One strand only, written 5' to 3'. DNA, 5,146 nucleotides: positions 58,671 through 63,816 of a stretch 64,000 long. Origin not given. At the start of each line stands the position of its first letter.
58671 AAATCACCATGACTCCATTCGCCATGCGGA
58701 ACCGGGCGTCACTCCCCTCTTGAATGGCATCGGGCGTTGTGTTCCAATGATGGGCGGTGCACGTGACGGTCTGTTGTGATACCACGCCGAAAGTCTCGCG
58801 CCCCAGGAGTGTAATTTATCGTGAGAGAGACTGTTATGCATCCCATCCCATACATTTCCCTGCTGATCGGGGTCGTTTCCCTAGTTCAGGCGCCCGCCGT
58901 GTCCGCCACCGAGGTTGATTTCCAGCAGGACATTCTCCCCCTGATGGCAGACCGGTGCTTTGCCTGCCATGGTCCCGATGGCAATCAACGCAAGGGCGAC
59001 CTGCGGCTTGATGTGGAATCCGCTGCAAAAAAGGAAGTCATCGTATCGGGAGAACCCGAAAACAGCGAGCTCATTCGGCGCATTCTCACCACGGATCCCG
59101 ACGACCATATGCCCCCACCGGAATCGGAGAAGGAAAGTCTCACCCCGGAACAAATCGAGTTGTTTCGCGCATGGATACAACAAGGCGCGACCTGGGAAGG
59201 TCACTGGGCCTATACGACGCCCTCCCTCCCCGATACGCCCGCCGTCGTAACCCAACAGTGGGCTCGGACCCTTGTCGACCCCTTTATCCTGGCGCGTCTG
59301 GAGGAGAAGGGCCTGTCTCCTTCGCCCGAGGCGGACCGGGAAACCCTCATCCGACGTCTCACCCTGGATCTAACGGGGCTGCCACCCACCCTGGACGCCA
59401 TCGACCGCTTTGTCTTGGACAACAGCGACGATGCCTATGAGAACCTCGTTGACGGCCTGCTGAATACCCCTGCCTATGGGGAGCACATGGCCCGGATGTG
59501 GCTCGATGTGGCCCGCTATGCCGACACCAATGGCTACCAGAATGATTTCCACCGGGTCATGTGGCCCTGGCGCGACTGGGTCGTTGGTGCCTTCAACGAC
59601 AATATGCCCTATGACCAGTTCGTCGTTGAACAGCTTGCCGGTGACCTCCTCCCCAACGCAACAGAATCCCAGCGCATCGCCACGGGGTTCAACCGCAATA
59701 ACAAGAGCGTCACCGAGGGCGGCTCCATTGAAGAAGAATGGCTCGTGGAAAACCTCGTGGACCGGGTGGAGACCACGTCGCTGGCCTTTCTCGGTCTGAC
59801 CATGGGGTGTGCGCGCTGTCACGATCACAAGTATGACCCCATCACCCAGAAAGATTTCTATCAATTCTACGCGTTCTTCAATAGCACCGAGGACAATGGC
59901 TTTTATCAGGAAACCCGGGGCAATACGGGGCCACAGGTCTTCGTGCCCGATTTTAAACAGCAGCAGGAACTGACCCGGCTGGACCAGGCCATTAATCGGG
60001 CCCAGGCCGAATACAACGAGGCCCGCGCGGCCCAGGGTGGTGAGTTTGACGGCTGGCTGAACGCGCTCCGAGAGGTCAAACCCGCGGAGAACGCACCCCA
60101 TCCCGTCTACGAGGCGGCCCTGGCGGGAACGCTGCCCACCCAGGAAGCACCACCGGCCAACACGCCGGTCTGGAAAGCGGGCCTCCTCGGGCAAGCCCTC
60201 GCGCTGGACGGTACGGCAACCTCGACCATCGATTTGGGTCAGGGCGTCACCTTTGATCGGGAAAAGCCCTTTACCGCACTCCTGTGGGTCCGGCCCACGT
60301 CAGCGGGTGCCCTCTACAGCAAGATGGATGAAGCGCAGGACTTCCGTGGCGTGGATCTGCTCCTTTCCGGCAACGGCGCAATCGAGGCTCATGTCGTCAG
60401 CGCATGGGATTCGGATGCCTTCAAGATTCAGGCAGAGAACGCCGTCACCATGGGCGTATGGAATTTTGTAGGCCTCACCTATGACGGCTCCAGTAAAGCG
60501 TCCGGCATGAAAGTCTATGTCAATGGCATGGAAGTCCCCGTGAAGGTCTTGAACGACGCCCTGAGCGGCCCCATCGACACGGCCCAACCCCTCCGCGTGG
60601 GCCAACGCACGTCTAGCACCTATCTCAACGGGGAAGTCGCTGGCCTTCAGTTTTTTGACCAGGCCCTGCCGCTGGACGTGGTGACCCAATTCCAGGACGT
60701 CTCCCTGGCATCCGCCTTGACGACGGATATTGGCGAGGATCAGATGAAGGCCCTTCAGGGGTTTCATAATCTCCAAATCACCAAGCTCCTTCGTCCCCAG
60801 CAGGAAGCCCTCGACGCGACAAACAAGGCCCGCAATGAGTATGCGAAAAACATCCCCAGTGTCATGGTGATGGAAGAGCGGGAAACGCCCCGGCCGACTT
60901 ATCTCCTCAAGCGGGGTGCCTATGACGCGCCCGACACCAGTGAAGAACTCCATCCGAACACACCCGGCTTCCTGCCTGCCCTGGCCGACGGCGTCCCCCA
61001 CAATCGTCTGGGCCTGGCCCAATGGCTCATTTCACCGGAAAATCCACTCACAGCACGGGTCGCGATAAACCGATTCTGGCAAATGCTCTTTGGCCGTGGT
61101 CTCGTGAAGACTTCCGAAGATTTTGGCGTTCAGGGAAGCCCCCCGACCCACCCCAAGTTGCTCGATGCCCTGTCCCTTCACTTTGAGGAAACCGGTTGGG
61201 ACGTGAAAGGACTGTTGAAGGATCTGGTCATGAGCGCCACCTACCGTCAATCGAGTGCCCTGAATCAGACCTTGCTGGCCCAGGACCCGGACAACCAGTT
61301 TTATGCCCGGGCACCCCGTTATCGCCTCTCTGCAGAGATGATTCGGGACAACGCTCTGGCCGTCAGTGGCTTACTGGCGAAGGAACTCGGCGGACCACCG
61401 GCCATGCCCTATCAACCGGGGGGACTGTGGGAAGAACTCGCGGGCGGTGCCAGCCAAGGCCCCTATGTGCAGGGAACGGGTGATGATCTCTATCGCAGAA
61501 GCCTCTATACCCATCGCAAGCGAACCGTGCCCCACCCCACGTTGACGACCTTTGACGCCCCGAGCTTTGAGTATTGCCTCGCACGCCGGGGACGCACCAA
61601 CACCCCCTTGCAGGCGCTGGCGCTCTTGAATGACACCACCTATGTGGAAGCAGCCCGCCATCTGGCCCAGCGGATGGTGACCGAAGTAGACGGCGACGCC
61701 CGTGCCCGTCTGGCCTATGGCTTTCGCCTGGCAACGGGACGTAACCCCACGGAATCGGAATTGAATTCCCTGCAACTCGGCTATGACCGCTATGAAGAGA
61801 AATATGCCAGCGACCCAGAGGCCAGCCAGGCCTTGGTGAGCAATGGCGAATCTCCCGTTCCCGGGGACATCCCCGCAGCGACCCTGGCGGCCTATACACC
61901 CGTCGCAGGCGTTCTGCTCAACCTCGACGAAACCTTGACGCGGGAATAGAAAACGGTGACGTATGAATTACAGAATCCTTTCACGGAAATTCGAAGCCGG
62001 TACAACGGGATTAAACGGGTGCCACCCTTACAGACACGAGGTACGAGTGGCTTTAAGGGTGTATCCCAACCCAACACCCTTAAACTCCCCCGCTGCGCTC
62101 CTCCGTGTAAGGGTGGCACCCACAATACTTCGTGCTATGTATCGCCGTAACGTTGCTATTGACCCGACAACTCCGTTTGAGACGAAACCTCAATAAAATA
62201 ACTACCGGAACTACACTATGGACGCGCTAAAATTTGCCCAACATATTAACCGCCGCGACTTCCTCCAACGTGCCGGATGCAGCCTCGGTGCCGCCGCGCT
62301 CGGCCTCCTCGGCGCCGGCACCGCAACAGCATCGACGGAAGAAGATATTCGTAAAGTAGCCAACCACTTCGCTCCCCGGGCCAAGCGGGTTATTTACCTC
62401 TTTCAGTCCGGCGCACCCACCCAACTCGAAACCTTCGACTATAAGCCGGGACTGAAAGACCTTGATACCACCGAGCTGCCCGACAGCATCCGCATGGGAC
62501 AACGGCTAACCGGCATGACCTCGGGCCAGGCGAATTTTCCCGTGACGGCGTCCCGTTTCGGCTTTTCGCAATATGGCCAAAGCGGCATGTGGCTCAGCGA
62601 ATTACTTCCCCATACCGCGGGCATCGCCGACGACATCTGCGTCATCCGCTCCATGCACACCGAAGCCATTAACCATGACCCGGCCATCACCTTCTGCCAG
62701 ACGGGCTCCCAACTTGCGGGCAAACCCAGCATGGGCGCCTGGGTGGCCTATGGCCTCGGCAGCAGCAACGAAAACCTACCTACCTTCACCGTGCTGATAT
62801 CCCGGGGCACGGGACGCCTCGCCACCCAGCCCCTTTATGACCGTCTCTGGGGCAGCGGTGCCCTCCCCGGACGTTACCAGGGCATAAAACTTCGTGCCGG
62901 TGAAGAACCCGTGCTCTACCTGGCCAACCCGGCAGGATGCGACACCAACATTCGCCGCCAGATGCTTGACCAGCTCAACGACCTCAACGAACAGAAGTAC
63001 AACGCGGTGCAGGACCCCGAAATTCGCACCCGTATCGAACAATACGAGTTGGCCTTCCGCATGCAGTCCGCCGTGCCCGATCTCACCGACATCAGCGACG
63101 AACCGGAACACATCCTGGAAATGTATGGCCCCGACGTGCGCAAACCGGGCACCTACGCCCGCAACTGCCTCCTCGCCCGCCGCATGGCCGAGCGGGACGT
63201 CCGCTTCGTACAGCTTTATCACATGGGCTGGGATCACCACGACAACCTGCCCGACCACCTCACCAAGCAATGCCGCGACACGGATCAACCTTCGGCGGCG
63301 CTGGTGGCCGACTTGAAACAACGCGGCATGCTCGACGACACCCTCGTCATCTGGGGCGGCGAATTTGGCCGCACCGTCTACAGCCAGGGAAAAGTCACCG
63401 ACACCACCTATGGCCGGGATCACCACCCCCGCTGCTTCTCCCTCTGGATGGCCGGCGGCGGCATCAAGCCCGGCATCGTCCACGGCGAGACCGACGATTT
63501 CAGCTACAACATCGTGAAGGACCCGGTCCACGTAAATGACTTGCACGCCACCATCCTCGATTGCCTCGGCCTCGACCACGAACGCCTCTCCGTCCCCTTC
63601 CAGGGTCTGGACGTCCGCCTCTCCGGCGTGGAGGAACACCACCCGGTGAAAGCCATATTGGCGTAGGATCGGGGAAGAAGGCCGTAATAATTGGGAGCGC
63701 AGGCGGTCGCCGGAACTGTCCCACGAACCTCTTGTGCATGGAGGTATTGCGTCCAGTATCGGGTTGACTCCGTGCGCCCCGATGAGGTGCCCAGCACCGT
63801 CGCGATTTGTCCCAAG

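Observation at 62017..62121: Perfect nested inverted repeats (16-bp and 11-bp stems) between the PSCyt/DUF1553 and DUF1501 genes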

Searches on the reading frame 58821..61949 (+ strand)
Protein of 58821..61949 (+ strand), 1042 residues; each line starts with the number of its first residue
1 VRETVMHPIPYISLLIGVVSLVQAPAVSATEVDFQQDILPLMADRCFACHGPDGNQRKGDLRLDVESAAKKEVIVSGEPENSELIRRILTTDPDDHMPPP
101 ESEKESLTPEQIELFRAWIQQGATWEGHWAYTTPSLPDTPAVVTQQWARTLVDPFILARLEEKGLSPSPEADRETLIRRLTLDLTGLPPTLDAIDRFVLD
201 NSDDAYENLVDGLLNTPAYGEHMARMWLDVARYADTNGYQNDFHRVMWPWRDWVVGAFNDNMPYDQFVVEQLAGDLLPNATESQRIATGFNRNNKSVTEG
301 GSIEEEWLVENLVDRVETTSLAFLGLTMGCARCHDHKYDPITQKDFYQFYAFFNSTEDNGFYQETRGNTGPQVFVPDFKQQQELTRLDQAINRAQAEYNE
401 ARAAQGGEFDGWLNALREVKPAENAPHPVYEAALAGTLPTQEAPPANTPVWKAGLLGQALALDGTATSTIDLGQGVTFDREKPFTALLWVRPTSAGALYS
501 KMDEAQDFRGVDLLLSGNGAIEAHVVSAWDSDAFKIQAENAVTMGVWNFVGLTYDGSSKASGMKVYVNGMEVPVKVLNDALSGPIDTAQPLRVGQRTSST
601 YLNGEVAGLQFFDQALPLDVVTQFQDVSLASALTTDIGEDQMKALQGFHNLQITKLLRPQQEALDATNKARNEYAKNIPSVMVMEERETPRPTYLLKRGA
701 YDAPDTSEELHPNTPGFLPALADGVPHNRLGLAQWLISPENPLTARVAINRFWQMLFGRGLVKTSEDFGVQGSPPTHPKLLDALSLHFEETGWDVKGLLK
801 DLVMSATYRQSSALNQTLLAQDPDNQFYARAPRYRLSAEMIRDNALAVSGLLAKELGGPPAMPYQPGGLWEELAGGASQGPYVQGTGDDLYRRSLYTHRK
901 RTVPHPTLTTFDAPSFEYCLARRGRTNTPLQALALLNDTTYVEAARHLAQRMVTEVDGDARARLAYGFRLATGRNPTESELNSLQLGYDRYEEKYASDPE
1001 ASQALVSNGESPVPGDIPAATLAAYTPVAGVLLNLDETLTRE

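Call 13: search_protein_families(library=pfam, proteins=[window:58821-61949:+], max_evalue=0.01)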
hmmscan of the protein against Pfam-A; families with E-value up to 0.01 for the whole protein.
window:58821-61949:+ (1042 aa): 5 families
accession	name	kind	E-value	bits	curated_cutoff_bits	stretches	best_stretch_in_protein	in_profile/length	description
PF07587.16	PSD1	-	6.7e-98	327.4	28.5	1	728-984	1-240/244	Protein of unknown function (DUF1553)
PF07583.16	PSCyt2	-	2.5e-89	299.2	29.8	1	152-357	2-208/209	Protein of unknown function (DUF1549)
PF07635.16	PSCyt1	-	1.6e-16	61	22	1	46-101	1-59/59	Planctomycete cytochrome C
PF13385.13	Laminin_G_3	-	2.6e-15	57.3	27.6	1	467-617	4-146/151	Concanavalin A-like lectin/glucanases superfamily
PF00034.26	Cytochrom_C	-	8.5e-05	24.2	21.3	0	41-121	7-88/90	Cytochrome c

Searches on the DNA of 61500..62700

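Call 11: search_rna_families(source=window, start=61500, end=62700, threshold=evalue, max_evalue=10)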
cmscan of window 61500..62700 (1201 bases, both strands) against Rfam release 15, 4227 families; matches with E-value up to 10: 3.
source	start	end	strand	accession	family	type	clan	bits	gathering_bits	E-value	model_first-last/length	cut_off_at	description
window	62573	62676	-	RF03348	mir-667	Gene; miRNA;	-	16.6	70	8.9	1-92/92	no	mir-667 microRNA precursor family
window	61838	61919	+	RF01170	snoU61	Gene; snRNA; snoRNA; CD-box;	CL00067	15.5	55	4.8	1-84/84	no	Small nucleolar RNA U61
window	62243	62329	+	RF02791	CcsR1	Gene; sRNA;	-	13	65.3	5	1-83/83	no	Conserved CCUCCUCCC motif stress-induced RNA 1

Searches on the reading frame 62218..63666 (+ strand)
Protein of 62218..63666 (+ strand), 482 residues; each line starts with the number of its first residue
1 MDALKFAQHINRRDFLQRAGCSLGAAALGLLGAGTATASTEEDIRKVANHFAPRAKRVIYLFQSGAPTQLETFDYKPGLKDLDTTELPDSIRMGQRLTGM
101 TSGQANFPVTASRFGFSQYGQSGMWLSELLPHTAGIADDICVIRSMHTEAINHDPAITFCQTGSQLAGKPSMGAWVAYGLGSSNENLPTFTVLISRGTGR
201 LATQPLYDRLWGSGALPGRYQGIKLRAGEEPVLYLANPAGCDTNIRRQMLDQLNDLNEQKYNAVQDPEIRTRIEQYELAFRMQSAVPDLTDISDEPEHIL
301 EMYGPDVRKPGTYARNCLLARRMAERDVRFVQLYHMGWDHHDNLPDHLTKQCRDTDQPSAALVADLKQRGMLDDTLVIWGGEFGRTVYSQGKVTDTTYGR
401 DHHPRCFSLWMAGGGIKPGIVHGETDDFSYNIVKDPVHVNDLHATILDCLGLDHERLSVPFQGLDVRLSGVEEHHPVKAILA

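Call 13: search_protein_families(library=pfam, proteins=[window:62218-63666:+], max_evalue=0.01)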
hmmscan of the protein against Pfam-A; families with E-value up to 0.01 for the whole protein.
window:62218-63666:+ (482 aa): 1 family
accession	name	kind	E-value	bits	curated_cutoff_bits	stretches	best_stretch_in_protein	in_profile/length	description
PF07394.17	DUF1501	-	1.9e-152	508.4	27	1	55-481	1-390/390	Protein of unknown function (DUF1501)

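Call 14: find_encoding_contigs(protein=window:62218-63666:+, flank=10000, max_places=10)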
Protein window:62218-63666:+ (482 aa): 2 contigs read that carry it; 1 place shown.
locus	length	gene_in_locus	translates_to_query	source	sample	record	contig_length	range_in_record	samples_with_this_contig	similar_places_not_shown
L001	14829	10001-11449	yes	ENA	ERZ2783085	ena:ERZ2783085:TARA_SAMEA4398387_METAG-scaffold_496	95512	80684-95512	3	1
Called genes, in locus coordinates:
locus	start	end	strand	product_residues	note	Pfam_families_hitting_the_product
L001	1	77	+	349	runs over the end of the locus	PF01634:HisG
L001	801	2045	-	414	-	-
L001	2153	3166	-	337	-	-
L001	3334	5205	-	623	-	PF00149:Metallophos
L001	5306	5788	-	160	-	-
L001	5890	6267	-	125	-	PF07963:N_methyl, PF07596:SBP_bac_10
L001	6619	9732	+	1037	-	PF07635:PSCyt1, PF07583:PSCyt2, PF13385:Laminin_G_3, PF07587:PSD1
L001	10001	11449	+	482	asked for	PF07394:DUF1501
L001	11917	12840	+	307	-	-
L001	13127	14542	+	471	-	PF07696:7TMR-DISMED2, PF07695:7TMR-DISM_7TM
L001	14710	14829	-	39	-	?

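Call 15: find_homologous_proteins(query=window:62218-63666:+, max_evalue=1e-100)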
Query window:62218-63666:+ (482 aa): 8000 proteins with E <= 1e-100 among 8000 candidates; the best 120 are listed.
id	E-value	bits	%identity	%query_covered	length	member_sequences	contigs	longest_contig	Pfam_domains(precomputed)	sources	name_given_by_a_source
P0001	0.0e+0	1129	100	100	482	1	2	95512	PF07394.18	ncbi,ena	-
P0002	0.0e+0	1034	91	100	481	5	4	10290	PF07394.18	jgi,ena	-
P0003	0.0e+0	1023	90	100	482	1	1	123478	PF07394.18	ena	-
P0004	0.0e+0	1018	90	100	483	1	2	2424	PF07394.18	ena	-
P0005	0.0e+0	1013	89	100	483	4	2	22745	PF07394.18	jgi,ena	-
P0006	6.6e-298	1006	88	100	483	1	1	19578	PF07394.18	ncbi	-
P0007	1.4e-293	992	88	100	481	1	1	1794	PF07394.18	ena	-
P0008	4.1e-293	991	87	100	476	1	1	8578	PF07394.18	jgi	jgi:hypothetical protein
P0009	3.1e-290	981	86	100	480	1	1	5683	PF07394.18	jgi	jgi:hypothetical protein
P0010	1.0e-285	966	84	100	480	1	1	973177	PF07394.18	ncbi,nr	ncbi:MAG: DUF1501 domain-containing protein [Candidatus Hydrogenedentes bacterium]|nr:DUF1501 domain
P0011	1.8e-285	965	84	100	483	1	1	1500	PF07394.18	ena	-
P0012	4.1e-279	944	82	100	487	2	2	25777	PF07394.18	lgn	-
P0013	3.2e-275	932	81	100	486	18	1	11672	PF07394.18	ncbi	-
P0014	1.8e-270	916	79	100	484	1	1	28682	PF07394.18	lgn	-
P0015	6.8e-269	911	79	100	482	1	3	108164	PF07394.18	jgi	-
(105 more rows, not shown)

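Call 16: find_encoding_contigs(protein=P0002, flank=10000, max_places=4)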
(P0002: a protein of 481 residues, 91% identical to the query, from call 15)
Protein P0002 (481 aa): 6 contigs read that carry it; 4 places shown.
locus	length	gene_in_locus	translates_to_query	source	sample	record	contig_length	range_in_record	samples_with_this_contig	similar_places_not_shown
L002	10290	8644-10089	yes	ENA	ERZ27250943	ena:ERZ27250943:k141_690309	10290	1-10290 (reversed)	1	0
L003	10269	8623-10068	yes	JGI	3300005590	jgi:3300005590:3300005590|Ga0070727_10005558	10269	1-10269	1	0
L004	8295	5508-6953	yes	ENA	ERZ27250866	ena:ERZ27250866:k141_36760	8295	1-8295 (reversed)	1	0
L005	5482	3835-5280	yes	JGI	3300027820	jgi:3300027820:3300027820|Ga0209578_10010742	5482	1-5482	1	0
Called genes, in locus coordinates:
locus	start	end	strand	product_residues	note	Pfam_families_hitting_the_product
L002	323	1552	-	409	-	-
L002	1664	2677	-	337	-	-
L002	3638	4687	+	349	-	PF07963:N_methyl, PF07596:SBP_bac_10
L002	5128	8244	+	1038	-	PF07635:PSCyt1, PF07583:PSCyt2, PF13385:Laminin_G_3, PF07587:PSD1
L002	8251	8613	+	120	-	-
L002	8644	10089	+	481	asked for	PF07394:DUF1501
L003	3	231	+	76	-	?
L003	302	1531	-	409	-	-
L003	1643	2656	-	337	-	-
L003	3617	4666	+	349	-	PF07963:N_methyl, PF07596:SBP_bac_10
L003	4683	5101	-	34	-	-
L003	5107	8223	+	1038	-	PF07635:PSCyt1, PF07583:PSCyt2, PF13385:Laminin_G_3, PF07587:PSD1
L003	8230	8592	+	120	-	-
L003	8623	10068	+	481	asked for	PF07394:DUF1501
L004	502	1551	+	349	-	PF07963:N_methyl, PF07596:SBP_bac_10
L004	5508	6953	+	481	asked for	PF07394:DUF1501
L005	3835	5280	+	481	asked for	PF07394:DUF1501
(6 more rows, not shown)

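Call 17: find_encoding_contigs(protein=P0003, flank=10000, max_places=3)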
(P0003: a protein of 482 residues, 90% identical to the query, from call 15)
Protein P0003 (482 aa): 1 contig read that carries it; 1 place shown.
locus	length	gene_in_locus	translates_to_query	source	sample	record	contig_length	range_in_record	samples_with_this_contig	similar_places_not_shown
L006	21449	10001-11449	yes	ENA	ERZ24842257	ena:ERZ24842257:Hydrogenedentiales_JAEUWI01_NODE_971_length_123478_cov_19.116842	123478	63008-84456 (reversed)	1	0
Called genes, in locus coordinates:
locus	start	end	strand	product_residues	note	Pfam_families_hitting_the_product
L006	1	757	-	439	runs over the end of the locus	PF12704:MacB_PCD, PF02687:FtsX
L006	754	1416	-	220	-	PF00005:ABC_tran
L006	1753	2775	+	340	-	PF01636:APH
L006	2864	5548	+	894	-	PF04542:Sigma70_r2, PF04545:Sigma70_r4 (weak), PF08281:Sigma70_r4_2, PF00775:Dioxygenase_C (faint), PF13620:CarboxypepD_reg (faint)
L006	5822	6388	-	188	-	-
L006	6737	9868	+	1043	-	PF07635:PSCyt1, PF07583:PSCyt2, PF13385:Laminin_G_3, PF07587:PSD1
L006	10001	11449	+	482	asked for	PF07394:DUF1501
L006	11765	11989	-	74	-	-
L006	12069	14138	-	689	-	PF02065:Melibiase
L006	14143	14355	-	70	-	-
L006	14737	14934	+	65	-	-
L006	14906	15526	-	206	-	PF02661:Fic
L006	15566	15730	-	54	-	-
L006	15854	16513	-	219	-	PF14062:DUF4253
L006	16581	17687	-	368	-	PF06803:DUF1232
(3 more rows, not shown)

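Call 18: find_encoding_contigs(protein=P0005, flank=10000, max_places=3)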
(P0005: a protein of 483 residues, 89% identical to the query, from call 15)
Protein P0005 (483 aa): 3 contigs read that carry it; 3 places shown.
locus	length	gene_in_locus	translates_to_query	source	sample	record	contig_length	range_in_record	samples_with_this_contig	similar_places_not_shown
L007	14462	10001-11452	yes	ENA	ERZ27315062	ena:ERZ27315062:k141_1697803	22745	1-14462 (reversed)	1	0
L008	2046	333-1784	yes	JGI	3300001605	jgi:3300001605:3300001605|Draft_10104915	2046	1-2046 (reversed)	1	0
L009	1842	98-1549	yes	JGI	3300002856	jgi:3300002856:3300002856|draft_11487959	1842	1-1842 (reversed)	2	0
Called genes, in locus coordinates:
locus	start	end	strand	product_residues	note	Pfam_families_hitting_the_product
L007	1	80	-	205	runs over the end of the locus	PF11736:DUF3299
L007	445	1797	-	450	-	-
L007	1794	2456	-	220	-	PF00005:ABC_tran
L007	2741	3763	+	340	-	PF01636:APH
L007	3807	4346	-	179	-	-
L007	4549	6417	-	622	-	PF00149:Metallophos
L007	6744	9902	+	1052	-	PF07635:PSCyt1, PF07583:PSCyt2, PF13385:Laminin_G_3, PF07587:PSD1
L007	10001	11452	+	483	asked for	PF07394:DUF1501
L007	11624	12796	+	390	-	-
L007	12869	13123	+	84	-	-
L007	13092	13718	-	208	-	PF02661:Fic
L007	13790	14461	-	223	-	?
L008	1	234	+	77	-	?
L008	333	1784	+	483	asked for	PF07394:DUF1501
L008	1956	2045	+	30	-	?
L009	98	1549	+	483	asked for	PF07394:DUF1501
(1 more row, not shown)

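Call 19: find_encoding_contigs(protein=P0006, flank=10000, max_places=3)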
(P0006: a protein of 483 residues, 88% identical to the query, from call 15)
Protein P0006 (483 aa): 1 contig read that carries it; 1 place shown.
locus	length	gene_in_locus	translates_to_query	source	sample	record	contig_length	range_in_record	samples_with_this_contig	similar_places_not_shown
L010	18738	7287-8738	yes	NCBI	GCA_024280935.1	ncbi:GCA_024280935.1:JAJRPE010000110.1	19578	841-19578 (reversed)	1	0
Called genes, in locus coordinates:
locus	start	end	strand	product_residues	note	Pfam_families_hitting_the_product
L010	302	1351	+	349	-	PF01634:HisG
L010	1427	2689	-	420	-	PF14307:Glyco_tran_WbsX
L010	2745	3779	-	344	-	-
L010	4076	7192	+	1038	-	PF07635:PSCyt1, PF07583:PSCyt2, PF13385:Laminin_G_3, PF07587:PSD1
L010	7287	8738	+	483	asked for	PF07394:DUF1501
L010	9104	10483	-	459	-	PF07394:DUF1501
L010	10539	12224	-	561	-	PF08811:DUF1800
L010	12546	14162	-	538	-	PF08486:SpoIID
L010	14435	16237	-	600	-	PF01869:BcrAD_BadFG, PF22198:GKRP_SIS_2 (faint), PF22645:GKRP_SIS_N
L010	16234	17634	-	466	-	PF00232:Glyco_hydro_1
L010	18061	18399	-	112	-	PF12837:Fer4_6 (faint), PF13237:Fer4_10 (weak), PF12838:Fer4_7 (weak), PF13187:Fer4_9 (weak), PF12797:Fer4_2 (weak), PF13237:Fer4_10 (weak), PF00037:Fer4, PF11953:DUF3470, +3 more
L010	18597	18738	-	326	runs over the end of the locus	?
